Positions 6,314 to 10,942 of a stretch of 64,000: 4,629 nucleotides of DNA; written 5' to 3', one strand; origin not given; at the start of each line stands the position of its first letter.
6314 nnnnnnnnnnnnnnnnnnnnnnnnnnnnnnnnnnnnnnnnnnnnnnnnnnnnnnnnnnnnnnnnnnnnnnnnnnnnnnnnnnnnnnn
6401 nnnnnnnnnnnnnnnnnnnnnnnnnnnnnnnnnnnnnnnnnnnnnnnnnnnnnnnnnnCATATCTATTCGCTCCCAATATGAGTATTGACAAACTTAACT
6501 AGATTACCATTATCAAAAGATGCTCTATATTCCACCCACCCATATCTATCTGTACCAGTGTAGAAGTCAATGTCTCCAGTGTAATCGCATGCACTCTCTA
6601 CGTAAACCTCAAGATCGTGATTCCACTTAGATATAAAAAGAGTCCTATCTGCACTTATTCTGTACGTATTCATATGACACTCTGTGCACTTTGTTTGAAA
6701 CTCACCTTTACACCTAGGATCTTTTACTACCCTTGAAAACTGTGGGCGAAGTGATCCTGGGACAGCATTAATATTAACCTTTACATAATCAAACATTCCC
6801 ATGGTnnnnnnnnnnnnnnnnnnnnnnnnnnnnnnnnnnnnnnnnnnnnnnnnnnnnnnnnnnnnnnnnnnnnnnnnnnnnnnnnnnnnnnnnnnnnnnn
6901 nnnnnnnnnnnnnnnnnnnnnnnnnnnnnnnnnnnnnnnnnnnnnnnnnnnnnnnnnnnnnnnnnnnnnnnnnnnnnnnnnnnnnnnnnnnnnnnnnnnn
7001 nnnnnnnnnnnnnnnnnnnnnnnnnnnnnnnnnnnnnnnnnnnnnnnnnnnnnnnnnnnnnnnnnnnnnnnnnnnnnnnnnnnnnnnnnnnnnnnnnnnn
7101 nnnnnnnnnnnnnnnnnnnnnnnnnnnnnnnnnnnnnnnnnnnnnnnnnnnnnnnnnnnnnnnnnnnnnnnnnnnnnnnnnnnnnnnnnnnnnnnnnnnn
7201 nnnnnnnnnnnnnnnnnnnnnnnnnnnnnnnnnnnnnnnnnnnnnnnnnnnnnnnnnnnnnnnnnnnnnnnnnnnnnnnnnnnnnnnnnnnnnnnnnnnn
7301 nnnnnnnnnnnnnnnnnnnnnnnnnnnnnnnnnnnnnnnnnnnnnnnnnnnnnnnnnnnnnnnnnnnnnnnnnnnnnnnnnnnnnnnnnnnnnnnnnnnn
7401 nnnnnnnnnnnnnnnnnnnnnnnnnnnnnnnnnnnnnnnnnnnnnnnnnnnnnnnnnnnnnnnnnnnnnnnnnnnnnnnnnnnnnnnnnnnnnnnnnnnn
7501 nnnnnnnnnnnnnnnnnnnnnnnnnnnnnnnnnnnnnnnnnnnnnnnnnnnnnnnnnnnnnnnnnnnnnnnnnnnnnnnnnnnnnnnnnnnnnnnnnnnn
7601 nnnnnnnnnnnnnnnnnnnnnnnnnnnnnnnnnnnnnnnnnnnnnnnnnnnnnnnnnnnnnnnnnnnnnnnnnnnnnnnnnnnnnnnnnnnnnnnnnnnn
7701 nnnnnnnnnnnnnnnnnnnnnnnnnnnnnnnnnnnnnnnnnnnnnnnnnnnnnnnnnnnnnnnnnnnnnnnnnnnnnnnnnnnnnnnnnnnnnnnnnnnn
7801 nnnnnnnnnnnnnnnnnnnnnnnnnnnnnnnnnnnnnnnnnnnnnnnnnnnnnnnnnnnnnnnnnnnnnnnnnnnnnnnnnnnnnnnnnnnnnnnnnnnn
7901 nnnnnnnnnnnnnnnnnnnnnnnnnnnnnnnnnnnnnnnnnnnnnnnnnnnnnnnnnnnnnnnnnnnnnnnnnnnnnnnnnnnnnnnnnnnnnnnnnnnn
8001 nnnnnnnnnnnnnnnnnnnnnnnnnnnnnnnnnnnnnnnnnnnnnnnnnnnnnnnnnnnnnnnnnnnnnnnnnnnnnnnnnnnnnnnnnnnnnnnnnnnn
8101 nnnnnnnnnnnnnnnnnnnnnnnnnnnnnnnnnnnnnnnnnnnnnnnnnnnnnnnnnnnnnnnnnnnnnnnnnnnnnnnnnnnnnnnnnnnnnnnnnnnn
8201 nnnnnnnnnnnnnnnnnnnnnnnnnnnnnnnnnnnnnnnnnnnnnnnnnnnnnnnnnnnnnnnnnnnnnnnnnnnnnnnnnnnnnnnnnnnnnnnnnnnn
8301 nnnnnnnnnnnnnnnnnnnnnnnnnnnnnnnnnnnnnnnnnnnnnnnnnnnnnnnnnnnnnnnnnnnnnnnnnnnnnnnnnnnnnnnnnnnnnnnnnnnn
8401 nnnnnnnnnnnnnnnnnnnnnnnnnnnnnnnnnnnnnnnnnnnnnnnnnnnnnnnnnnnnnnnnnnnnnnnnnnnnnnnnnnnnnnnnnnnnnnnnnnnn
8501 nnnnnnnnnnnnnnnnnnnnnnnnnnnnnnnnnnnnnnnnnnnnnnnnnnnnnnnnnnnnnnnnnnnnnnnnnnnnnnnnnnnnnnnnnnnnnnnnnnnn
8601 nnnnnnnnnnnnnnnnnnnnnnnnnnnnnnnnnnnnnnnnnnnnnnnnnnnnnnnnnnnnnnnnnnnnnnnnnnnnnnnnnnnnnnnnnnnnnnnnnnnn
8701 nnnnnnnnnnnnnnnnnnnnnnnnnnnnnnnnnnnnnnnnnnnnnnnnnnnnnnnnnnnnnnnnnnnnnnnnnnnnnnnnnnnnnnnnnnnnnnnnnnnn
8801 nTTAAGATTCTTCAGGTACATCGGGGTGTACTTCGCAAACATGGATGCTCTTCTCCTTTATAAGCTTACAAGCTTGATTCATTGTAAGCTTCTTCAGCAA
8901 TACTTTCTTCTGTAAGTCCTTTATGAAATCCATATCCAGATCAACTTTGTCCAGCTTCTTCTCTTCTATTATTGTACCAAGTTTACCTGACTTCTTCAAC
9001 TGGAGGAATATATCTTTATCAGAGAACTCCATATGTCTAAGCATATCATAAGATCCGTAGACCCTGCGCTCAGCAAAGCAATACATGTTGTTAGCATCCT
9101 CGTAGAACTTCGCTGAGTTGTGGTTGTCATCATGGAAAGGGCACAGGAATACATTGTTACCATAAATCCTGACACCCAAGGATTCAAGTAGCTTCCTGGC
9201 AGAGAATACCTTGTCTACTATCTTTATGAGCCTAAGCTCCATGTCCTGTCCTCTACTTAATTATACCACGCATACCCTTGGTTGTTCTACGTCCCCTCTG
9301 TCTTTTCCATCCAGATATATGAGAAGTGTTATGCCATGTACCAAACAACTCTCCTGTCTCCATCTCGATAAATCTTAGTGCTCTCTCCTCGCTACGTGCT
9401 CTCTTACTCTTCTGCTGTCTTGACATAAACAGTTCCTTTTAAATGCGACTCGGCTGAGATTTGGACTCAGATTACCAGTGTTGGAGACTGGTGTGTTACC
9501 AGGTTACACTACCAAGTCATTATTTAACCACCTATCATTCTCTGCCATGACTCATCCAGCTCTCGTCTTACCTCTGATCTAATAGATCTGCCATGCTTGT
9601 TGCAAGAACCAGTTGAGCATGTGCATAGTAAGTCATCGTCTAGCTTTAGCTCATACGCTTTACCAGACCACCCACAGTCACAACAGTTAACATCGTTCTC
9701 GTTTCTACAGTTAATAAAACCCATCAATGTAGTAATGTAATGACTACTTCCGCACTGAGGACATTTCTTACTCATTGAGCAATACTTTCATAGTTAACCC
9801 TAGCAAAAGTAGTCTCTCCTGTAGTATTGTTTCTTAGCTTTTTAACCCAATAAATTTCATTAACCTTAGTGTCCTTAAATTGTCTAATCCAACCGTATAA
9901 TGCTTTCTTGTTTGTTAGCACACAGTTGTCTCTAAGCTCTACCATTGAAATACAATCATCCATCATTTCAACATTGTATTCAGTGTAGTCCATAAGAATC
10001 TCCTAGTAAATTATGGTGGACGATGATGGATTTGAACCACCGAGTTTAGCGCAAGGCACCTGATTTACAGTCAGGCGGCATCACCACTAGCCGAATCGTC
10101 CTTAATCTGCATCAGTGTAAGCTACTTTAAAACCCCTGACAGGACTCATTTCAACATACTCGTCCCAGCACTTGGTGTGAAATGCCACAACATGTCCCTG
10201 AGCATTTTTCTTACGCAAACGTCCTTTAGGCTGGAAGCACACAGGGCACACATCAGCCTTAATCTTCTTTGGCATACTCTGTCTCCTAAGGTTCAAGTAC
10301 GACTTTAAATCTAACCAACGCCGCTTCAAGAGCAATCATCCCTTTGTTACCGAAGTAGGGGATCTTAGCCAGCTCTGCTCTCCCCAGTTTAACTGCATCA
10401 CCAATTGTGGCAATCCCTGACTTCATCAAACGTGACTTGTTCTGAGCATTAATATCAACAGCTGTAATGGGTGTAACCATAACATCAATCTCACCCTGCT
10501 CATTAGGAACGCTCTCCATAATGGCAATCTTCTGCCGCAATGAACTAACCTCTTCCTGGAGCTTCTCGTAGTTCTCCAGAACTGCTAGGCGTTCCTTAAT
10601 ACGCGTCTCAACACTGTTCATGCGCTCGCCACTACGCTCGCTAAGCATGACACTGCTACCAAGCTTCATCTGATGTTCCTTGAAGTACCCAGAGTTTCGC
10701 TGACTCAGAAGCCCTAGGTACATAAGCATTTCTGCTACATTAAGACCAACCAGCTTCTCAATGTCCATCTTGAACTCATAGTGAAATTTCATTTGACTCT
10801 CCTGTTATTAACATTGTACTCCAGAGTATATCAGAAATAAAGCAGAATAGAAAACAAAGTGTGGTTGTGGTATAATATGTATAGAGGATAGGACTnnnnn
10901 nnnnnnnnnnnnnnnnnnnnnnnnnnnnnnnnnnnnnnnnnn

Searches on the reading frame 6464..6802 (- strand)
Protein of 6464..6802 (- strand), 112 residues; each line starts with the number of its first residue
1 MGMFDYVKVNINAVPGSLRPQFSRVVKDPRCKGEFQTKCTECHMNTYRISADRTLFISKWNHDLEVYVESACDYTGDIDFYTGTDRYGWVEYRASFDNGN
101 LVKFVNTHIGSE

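Call 13: search_protein_families(library=pfam, proteins=[window:6464-6802:-], max_evalue=0.01)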
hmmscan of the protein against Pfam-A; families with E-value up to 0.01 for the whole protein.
window:6464-6802:- (112 aa): 0 families

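Call 14: search_protein_families(library=phrogs, proteins=[window:6464-6802:-], max_evalue=0.1)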
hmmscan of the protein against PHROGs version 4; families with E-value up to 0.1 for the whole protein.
window:6464-6802:- (112 aa): 3 families
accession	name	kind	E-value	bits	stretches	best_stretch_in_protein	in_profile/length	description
phrog_27235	-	unknown function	0.02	16.4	0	34-101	25-80/86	-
phrog_7553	-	unknown function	0.088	14.1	0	62-91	18-47/78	-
phrog_1615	-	unknown function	0.092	14.4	0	1-69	1-56/111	-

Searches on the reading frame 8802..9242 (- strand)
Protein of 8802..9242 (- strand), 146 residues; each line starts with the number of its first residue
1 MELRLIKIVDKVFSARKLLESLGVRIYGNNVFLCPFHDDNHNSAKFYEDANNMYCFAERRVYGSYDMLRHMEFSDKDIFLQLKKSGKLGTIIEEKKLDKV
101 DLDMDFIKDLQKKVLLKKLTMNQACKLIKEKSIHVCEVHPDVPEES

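Call 13: search_protein_families(library=pfam, proteins=[window:8802-9242:-], max_evalue=0.01)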
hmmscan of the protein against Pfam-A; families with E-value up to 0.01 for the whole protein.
window:8802-9242:- (146 aa): 1 family
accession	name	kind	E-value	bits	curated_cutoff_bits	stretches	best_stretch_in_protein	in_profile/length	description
PF01807.25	Zn_ribbon_DnaG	-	0.0065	16.7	24.9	1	31-69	33-71/98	CHC2 zinc finger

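Call 14: search_protein_families(library=phrogs, proteins=[window:8802-9242:-], max_evalue=0.1)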
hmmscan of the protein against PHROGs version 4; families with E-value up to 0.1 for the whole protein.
window:8802-9242:- (146 aa): 5 families
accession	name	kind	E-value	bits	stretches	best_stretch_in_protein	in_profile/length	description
phrog_11992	-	unknown function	3.8e-08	34.8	1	9-57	7-53/177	-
phrog_47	-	DNA, RNA and nucleotide metabolism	2.4e-05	24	1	15-72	31-96/947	DNA primase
phrog_360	-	DNA, RNA and nucleotide metabolism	0.0032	18.5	1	31-72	31-72/133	DNA primase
phrog_6444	-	DNA, RNA and nucleotide metabolism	0.021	14.6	1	28-67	34-73/577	DNA primase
phrog_11635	-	unknown function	0.083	14.4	0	65-103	30-68/79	-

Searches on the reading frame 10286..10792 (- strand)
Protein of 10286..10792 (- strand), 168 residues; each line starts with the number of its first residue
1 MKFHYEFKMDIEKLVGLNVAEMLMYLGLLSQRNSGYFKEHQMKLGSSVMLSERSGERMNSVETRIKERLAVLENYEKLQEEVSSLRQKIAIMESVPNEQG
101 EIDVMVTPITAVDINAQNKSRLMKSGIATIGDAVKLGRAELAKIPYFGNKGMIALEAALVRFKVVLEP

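Call 13: search_protein_families(library=pfam, proteins=[window:10286-10792:-], max_evalue=0.01)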
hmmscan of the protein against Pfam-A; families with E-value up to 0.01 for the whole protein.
window:10286-10792:- (168 aa): 1 family
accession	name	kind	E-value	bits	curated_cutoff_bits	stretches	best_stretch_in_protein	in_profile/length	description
PF03118.21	RNA_pol_A_CTD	-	0.0046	17.1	23.8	1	108-151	14-57/67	Bacterial RNA polymerase, alpha chain C terminal domain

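Call 14: search_protein_families(library=phrogs, proteins=[window:10286-10792:-], max_evalue=0.1)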
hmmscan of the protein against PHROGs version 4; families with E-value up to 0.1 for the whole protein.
window:10286-10792:- (168 aa): 2 families
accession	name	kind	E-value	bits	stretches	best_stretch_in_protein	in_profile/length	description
phrog_25886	-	unknown function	0.067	14.3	0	69-98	52-81/110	-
phrog_25628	-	unknown function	0.078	13.8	0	110-151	15-56/212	-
